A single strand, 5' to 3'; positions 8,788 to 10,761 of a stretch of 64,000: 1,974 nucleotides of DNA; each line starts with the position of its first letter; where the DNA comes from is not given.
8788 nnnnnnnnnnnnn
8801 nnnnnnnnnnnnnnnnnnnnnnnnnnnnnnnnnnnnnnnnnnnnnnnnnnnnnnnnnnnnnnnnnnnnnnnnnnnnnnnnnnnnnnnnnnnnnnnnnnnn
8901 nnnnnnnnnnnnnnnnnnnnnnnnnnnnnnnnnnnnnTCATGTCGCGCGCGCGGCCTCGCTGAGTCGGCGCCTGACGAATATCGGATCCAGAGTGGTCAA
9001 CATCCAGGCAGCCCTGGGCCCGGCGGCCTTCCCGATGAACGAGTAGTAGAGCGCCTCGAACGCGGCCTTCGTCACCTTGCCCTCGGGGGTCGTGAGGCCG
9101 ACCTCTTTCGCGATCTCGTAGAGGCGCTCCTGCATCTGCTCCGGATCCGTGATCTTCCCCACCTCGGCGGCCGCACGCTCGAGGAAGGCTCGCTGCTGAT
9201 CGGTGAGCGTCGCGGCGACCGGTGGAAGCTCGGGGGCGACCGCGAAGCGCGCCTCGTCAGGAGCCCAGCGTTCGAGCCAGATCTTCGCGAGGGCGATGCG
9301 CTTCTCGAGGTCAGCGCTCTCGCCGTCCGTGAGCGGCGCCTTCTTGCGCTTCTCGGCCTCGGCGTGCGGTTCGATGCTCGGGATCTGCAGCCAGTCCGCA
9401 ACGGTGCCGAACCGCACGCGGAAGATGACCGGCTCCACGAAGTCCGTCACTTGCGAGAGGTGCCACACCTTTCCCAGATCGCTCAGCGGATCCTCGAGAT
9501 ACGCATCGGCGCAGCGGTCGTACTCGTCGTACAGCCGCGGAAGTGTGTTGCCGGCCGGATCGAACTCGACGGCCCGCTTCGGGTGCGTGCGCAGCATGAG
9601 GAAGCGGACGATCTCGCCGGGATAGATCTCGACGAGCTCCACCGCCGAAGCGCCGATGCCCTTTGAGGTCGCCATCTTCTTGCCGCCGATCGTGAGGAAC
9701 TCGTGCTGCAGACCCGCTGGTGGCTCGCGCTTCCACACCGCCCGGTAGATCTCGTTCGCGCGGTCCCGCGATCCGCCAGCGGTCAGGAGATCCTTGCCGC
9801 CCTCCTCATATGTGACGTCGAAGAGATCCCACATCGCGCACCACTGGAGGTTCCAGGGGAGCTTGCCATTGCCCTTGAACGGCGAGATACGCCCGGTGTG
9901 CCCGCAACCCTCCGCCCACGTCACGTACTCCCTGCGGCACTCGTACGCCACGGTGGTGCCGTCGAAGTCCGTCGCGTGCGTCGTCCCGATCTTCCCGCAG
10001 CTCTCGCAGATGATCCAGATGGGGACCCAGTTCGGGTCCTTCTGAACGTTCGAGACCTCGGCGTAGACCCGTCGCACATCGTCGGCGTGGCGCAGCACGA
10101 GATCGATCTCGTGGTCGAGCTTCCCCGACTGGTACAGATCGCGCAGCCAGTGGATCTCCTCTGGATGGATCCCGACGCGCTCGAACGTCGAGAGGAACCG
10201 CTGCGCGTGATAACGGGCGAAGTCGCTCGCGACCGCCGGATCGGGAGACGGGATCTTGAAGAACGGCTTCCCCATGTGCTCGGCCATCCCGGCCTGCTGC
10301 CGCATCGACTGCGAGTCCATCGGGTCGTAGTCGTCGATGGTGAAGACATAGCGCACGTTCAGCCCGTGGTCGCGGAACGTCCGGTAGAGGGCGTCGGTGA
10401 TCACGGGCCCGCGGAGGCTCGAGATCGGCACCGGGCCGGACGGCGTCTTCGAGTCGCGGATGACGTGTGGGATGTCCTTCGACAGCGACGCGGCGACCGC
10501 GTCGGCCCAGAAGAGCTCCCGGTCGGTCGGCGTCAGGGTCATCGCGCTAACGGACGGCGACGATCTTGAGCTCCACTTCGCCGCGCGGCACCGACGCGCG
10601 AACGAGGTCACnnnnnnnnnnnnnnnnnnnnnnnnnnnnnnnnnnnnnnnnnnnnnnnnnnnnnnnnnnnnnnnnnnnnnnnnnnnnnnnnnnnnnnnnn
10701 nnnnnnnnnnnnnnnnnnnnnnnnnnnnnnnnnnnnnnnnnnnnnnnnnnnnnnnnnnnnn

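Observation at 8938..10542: Class I LysRS homolog with the HIGH signature replaced (PISS instead of HVGN) while the KMSKS-like motif is retained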

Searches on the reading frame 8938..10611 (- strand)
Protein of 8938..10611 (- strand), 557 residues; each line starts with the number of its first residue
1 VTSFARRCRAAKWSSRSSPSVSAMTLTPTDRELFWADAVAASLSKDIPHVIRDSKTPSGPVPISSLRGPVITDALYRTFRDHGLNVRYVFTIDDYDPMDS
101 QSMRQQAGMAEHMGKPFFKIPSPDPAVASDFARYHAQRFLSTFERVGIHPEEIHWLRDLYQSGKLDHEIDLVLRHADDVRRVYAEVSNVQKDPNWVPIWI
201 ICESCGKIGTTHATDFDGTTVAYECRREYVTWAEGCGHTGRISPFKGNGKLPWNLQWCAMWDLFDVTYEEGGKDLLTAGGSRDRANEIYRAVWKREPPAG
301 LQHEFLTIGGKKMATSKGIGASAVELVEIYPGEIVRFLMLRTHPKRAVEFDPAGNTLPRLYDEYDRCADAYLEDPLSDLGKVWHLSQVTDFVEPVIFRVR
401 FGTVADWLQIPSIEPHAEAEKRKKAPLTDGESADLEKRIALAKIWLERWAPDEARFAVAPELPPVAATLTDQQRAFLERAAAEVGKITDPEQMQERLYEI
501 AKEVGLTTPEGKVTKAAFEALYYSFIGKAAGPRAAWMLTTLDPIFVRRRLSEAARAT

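Call 3: search_protein_families(library=pfam, proteins=[window:8938-10611:-], max_evalue=0.01)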
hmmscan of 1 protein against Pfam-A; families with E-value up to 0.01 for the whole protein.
window:8938-10611:- (557 aa): 3 families
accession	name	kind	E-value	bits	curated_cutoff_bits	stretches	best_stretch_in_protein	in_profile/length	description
PF01921.24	tRNA-synt_1f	-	4.5e-74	250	27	1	34-388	2-359/360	tRNA synthetases class I (K)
PF09334.17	tRNA-synt_1g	-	0.0002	20.7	20.1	1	301-345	316-360/391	tRNA synthetases class I (M)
PF01406.26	tRNA-synt_1e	-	0.0039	17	27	0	67-351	29-292/301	tRNA synthetases class I (C) catalytic domain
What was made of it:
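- On Class I lysyl-tRNA synthetase (TIGR00467 / PF01921): PF01921 scores 250 bits against 27 (call 3).
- Checked: Pfam PF01921 matches with E 4.5e-74 (call 3).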

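Call 4: search_protein_families(library=ncbifam, proteins=[window:8938-10611:-], max_evalue=0.01)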
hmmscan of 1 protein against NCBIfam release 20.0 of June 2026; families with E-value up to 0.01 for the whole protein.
window:8938-10611:- (557 aa): 4 families
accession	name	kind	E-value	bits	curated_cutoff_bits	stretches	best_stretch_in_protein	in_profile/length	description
TIGR00467.1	lysS_arch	equivalog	1.7e-86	290.8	147.55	1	34-552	2-513/515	lysine--tRNA ligase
NF001968.0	PRK00750.1-2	equivalog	1.2e-28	99.9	648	1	76-534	67-503/528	lysine--tRNA ligase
TIGR00398.1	metG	equivalog_domain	0.00049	18.9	336.35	1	301-344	316-359/530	methionine--tRNA ligase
NF001100.0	PRK00133.1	equivalog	0.0083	14.7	587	0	301-346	319-365/676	methionine--tRNA ligase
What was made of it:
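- On Class I lysyl-tRNA synthetase (TIGR00467 / PF01921): TIGR00467 scores 290.8 bits against 147.55, covering profile positions 2-513 of 515 (call 4).
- Checked: NCBIfam TIGR00467 scores 290.8 bits against a cut-off of 147.55 (call 4).
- TIGR00467 scores 291 bits against a cut-off of 148 (call 4).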

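Call 5: search_solved_structures(query=window:8938-10542:-, max_evalue=0.01, show_alignments=3)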
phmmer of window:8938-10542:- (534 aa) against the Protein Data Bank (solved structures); distinct sequences matched with E-value up to 0.01: 2.
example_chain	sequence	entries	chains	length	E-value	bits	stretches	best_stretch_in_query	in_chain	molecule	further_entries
1irx_A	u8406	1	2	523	1.6e-49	172.3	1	12-527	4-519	lysyl-tRNA synthetase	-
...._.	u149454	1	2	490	0.0045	18.9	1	220-343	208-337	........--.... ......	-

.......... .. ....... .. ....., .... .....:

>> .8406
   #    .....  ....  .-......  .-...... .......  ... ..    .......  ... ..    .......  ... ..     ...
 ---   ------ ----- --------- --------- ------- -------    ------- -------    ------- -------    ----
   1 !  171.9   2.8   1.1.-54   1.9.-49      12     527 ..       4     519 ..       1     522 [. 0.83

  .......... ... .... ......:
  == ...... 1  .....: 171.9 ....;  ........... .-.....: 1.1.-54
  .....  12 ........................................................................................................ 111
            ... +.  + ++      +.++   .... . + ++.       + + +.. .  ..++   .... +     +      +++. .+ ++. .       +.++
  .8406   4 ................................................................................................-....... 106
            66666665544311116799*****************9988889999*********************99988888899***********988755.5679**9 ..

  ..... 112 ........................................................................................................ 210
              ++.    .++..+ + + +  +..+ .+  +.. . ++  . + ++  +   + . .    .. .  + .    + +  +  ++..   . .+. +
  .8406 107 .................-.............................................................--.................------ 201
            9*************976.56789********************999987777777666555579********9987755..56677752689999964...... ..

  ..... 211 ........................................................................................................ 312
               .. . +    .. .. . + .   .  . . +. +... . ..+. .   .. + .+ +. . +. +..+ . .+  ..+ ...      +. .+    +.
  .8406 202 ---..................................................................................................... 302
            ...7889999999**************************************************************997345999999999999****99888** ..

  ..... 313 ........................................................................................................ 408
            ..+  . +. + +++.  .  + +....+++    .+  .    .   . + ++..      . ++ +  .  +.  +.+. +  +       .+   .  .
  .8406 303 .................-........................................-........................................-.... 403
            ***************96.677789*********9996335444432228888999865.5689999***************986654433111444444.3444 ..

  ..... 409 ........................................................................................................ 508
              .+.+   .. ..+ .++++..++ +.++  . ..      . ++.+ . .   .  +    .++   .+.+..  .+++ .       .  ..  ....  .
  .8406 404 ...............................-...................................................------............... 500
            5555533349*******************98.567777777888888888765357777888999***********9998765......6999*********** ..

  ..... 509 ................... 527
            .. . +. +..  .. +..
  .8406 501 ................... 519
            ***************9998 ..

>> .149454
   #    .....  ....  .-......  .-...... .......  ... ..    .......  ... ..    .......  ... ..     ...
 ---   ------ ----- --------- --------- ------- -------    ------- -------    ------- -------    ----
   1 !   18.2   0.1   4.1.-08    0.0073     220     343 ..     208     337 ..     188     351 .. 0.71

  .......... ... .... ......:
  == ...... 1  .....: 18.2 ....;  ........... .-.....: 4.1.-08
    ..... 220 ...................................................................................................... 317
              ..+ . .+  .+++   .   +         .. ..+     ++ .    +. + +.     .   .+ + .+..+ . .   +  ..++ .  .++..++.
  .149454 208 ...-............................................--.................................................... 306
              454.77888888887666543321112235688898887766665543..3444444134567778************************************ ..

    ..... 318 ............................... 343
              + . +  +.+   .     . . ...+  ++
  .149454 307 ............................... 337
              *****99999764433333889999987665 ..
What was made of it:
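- Checked: '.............' lies opposite '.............' (call 5), so the motif is replaced, not shifted.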

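Call 6: find_homologous_proteins(query=window:8938-10542:-, max_evalue=1e-10)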
Query window:8938-10542:- (534 aa): 2240 proteins with E <= 1e-10 among 8000 candidates; the best 120 are listed.
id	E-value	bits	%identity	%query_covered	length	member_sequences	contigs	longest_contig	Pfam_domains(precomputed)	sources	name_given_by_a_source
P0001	0.0e+0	1247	100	100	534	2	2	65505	PF01921.25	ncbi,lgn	-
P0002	0.0e+0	1101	88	99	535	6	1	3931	PF01921.25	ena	-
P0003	0.0e+0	1091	87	99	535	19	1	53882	PF01921.25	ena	-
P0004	0.0e+0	1076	85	100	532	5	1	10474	PF09334.18,PF01921.25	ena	-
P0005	0.0e+0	1074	86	100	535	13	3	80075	PF01921.25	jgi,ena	-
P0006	0.0e+0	1072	86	99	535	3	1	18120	PF01921.25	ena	-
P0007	0.0e+0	1069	84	100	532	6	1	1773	PF01921.25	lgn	-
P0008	0.0e+0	1066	85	99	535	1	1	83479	PF01921.25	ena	-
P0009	0.0e+0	1065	83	100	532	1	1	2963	PF01921.25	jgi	jgi:lysyl-tRNA synthetase class 1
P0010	0.0e+0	1065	83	100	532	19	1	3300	PF09334.18,PF01921.25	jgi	jgi:lysyl-tRNA synthetase class 1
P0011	0.0e+0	1058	83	100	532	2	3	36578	PF01921.25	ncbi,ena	ncbi:MAG TPA: lysine--tRNA ligase [Candidatus Limnocylindria bacterium]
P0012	0.0e+0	1056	83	98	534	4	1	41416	PF09334.18,PF01921.25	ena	-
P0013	0.0e+0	1056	83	100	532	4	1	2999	PF01921.25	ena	-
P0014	0.0e+0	1053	83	100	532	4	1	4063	PF01921.25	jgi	jgi:lysyl-tRNA synthetase, class I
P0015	0.0e+0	1053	83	100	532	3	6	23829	PF01921.25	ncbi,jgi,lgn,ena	ncbi:MAG TPA: lysine--tRNA ligase [Candidatus Limnocylindria bacterium]|jgi:lysyl-tRNA synthetase cl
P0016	0.0e+0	1053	82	100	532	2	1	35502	PF09334.18,PF01921.25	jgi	jgi:lysyl-tRNA synthetase class 1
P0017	0.0e+0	1051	82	100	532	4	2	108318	PF09334.18,PF01921.25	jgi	jgi:lysyl-tRNA synthetase class 1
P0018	0.0e+0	1051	82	100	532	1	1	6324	PF01921.25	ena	-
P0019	0.0e+0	1050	82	100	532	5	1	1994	PF01921.25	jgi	-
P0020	0.0e+0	1050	82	100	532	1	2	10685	PF01921.25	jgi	jgi:lysyl-tRNA synthetase class 1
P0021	0.0e+0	1049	82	100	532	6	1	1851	PF09334.18,PF01921.25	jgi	jgi:lysyl-tRNA synthetase class 1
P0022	0.0e+0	1048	83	100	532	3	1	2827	PF09334.18,PF01921.25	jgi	jgi:lysyl-tRNA synthetase class 1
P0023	0.0e+0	1042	82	100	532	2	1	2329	PF09334.18,PF01921.25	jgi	jgi:lysyl-tRNA synthetase, class I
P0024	0.0e+0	1041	81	100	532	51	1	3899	PF01921.25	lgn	-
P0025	0.0e+0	1041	82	100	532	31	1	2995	PF01921.25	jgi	-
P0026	0.0e+0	1040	82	100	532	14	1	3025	PF09334.18,PF01921.25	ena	-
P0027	0.0e+0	1039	81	100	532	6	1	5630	PF01921.25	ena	-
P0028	0.0e+0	1037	81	100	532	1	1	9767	PF01921.25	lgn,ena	-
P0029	0.0e+0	1034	81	100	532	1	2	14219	PF09334.18,PF01921.25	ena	-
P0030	0.0e+0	1032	80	100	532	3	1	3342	PF09334.18,PF01921.25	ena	-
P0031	0.0e+0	1029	81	100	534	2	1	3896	PF01921.25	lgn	-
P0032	0.0e+0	1027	81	100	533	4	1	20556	PF01921.25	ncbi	-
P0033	0.0e+0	1026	80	100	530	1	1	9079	PF01921.25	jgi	jgi:lysyl-tRNA synthetase, class I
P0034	0.0e+0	1026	80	100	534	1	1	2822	PF01921.25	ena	-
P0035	0.0e+0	1021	81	99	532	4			PF01921.25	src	-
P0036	0.0e+0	1016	81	100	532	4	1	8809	PF01921.25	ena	-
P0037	0.0e+0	1016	80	100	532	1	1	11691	PF09334.18,PF01921.25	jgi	jgi:lysyl-tRNA synthetase class 1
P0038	2.0e-298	1009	80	100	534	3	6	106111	PF01921.25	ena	-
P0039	1.3e-297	1006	78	100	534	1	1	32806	PF01921.25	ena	-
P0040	3.0e-297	1005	80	100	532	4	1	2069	PF01921.25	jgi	jgi:lysyl-tRNA synthetase class 1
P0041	2.9e-291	985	78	99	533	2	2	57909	PF01921.25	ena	-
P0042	7.7e-290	980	77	99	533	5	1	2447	PF09334.18,PF01921.25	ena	-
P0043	4.4e-282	955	76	99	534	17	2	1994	PF09334.18,PF01921.25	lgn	-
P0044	2.5e-280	949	75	99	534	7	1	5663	PF01921.25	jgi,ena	-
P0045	2.7e-280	949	75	99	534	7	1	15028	PF01921.25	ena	-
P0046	8.1e-280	947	75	99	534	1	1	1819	PF09334.18,PF01921.25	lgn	-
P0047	1.3e-275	933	82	90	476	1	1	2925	PF01921.25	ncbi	ncbi:MAG: lysine--tRNA ligase, partial [Candidatus Limnocylindria bacterium]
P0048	2.5e-273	926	74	99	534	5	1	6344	PF01921.25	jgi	-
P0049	1.3e-264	897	72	100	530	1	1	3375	PF01921.25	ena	-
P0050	5.0e-263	892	81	86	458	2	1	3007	PF01921.25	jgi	-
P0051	2.5e-257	873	71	98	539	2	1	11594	PF01921.25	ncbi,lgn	ncbi:MAG: lysine--tRNA ligase [Candidatus Limnocylindria bacterium]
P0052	6.4e-249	845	69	98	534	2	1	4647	PF01921.25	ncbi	-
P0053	3.0e-246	836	68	99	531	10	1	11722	PF01921.25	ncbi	-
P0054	1.0e-245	835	69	98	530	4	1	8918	PF01921.25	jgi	jgi:lysyl-tRNA synthetase class 1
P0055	2.6e-245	833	68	98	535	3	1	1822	PF01921.25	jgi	jgi:lysyl-tRNA synthetase class 1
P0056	3.1e-245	833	68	98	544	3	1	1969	PF09334.18,PF01921.25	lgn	-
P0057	4.8e-245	832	68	98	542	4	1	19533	PF09334.18,PF01921.25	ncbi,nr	ncbi:MAG TPA: lysine--tRNA ligase [Candidatus Limnocylindria bacterium]|nr:lysine--tRNA ligase [Cand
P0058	1.5e-244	831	67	98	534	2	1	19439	PF09334.18,PF01921.25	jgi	-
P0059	3.8e-244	830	68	98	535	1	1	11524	PF01921.25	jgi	-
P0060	5.5e-244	829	68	98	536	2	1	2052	PF09334.18,PF01921.25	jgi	-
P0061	7.2e-244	829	68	98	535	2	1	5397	PF01921.25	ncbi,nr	ncbi:MAG TPA: lysine--tRNA ligase [Candidatus Limnocylindria bacterium]|nr:lysine--tRNA ligase [Cand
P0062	7.3e-244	829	67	99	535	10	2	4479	PF01921.25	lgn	-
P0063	1.4e-243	828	67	99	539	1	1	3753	PF01921.25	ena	-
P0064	1.9e-243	827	68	98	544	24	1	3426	PF01921.25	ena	-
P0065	6.9e-243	825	67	98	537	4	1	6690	PF01921.25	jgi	jgi:lysyl-tRNA synthetase class 1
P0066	7.2e-243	825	68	98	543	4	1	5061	PF09334.18,PF01921.25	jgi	jgi:lysyl-tRNA synthetase class 1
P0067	8.1e-243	825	67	98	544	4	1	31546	PF09334.18,PF01921.25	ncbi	ncbi:MAG: lysine--tRNA ligase [Chloroflexota bacterium]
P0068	1.0e-242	825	67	99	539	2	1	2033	PF01921.25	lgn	-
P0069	2.3e-242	824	67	99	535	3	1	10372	PF09334.18,PF01921.25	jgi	-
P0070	5.5e-242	822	68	98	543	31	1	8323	PF09334.18,PF01921.25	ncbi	-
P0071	5.7e-242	822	67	99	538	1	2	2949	PF01921.25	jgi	jgi:lysyl-tRNA synthetase class 1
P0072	1.2e-241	821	67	99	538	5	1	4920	PF01921.25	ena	-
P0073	1.6e-241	821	67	98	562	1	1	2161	PF01921.25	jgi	-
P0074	2.0e-241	821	67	99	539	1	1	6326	PF01921.25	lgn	-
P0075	2.0e-241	821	67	98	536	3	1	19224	PF01921.25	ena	-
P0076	2.9e-241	820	67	99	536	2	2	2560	PF01921.25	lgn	-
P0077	4.3e-241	819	68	98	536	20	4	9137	PF01921.25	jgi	-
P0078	4.6e-241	819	67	97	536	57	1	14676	PF09334.18,PF01921.25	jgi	jgi:lysyl-tRNA synthetase class 1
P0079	4.6e-241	819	67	98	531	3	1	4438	PF01921.25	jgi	jgi:lysyl-tRNA synthetase, class I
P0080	5.7e-241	819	67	98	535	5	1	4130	PF09334.18,PF01921.25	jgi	jgi:lysyl-tRNA synthetase class 1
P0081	6.1e-241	819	68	98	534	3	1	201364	PF01921.25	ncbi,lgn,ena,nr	ncbi:MAG TPA: lysine--tRNA ligase [Candidatus Limnocylindria bacterium]|nr:lysine--tRNA ligase [Cand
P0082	1.4e-240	818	74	90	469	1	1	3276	PF09334.18,PF01921.25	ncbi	-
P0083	1.9e-240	817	67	98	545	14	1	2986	PF01921.25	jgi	jgi:lysyl-tRNA synthetase class 1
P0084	2.3e-240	817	67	98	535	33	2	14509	PF01921.25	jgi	jgi:lysyl-tRNA synthetase class 1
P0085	2.5e-240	817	68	98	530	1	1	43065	PF01921.25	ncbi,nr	ncbi:MAG TPA: lysine--tRNA ligase [Candidatus Limnocylindria bacterium]|nr:lysine--tRNA ligase [Cand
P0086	4.2e-240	816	66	98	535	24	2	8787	PF09334.18,PF01921.25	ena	-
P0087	4.3e-240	816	66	99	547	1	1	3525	PF01921.25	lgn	-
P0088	8.9e-240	815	66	98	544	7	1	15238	PF09334.18,PF01921.25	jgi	jgi:lysyl-tRNA synthetase class 1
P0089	1.0e-239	815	67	99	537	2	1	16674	PF01921.25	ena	-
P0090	1.0e-239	815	68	98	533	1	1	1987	PF01921.25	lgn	-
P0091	1.1e-239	815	67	99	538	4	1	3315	PF01921.25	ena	-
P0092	1.9e-239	814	66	99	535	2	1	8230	PF01921.25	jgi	jgi:lysyl-tRNA synthetase, class I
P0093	2.8e-239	813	67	98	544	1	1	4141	PF09334.18,PF01921.25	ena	-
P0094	3.8e-239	813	67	98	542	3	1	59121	PF01921.25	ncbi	-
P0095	5.1e-239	813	67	98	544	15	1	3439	PF09334.18,PF01921.25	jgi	jgi:lysyl-tRNA synthetase class 1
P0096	7.4e-239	812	66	99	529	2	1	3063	PF01921.25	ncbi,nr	ncbi:MAG: lysine--tRNA ligase [Actinobacteria bacterium]|nr:lysine--tRNA ligase [Actinomycetota bact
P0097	1.2e-238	811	66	98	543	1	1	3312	PF09334.18,PF01921.25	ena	-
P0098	1.3e-238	811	66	99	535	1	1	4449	PF01921.25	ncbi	ncbi:MAG: lysine--tRNA ligase [Candidatus Limnocylindria bacterium]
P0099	2.2e-238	811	67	98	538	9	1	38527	PF01921.25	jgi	-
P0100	2.5e-238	810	67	98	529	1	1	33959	PF01921.25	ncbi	-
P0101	2.8e-238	810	67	98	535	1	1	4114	PF01921.25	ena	-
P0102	3.0e-238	810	67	98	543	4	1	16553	PF01921.25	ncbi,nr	ncbi:MAG TPA: lysine--tRNA ligase [Candidatus Limnocylindria bacterium]|nr:lysine--tRNA ligase [Cand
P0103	3.2e-238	810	65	99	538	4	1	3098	PF01921.25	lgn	-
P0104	1.0e-237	808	66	98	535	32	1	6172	PF09334.18,PF01921.25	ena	-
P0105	1.8e-237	807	65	99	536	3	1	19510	PF09334.18,PF01921.25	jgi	jgi:lysyl-tRNA synthetase, class I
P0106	2.4e-237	807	66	99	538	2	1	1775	PF01921.25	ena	-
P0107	3.2e-237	807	66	98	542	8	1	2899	PF09334.18,PF01921.25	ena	-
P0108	3.3e-237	807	66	98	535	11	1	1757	PF01921.25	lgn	-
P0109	3.4e-237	807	66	98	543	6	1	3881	PF09334.18,PF01921.25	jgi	jgi:lysyl-tRNA synthetase class 1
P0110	4.3e-237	806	65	98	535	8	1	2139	PF09334.18,PF01921.25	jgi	-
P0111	6.0e-237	806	67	98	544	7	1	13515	PF01921.25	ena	-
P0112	1.3e-236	805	67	98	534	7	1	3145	PF01921.25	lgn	-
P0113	1.6e-236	804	67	98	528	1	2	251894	PF01921.25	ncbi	-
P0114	1.9e-236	804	66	97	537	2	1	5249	PF01921.25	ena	-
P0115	2.0e-236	804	66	100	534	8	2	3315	PF09334.18,PF01921.25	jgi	-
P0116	2.3e-236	804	67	98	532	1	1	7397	PF01921.25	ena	-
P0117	2.3e-236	804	65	99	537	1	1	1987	PF01921.25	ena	-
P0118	2.5e-236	804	67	98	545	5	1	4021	PF01921.25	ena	-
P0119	2.5e-236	804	67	96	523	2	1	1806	PF09334.18,PF01921.25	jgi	jgi:lysyl-tRNA synthetase class 1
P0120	2.7e-236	804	67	98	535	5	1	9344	PF01921.25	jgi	jgi:lysyl-tRNA synthetase class 1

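Call 14: find_encoding_contigs(protein=P0001, flank=10000, max_places=4)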
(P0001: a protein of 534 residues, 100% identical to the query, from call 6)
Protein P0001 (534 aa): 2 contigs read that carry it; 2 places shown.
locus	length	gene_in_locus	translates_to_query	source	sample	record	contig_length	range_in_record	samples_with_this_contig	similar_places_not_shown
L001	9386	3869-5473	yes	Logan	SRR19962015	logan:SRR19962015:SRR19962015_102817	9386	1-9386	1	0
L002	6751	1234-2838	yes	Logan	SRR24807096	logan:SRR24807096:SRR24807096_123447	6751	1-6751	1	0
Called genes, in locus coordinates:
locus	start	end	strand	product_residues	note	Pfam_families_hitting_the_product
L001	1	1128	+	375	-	?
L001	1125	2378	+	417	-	PF00675:Peptidase_M16 (weak), PF05193:Peptidase_M16_C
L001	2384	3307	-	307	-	PF00730:HhH-GPD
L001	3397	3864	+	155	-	PF03449:GreA_GreB_N, PF01272:GreA_GreB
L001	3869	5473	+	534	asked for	PF01921:tRNA-synt_1f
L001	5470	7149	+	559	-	PF03065:Glyco_hydro_57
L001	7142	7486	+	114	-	PF13489:Methyltransf_23, PF13847:Methyltransf_31, PF08241:Methyltransf_11, PF08242:Methyltransf_12 (weak), PF13649:Methyltransf_25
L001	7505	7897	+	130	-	-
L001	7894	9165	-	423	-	PF13439:Glyco_transf_4 (faint), PF20706:GT4-conflict (faint), PF00534:Glycos_transf_1 (weak), PF13692:Glyco_trans_1_4 (weak)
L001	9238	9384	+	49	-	?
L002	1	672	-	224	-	?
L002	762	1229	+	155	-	PF03449:GreA_GreB_N, PF01272:GreA_GreB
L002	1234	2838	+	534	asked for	PF01921:tRNA-synt_1f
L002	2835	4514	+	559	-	PF03065:Glyco_hydro_57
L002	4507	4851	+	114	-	PF13489:Methyltransf_23, PF13847:Methyltransf_31, PF08241:Methyltransf_11, PF08242:Methyltransf_12 (weak), PF13649:Methyltransf_25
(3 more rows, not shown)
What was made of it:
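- Checked: Independent gene calls on two other contigs use the same ATG (call 14).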
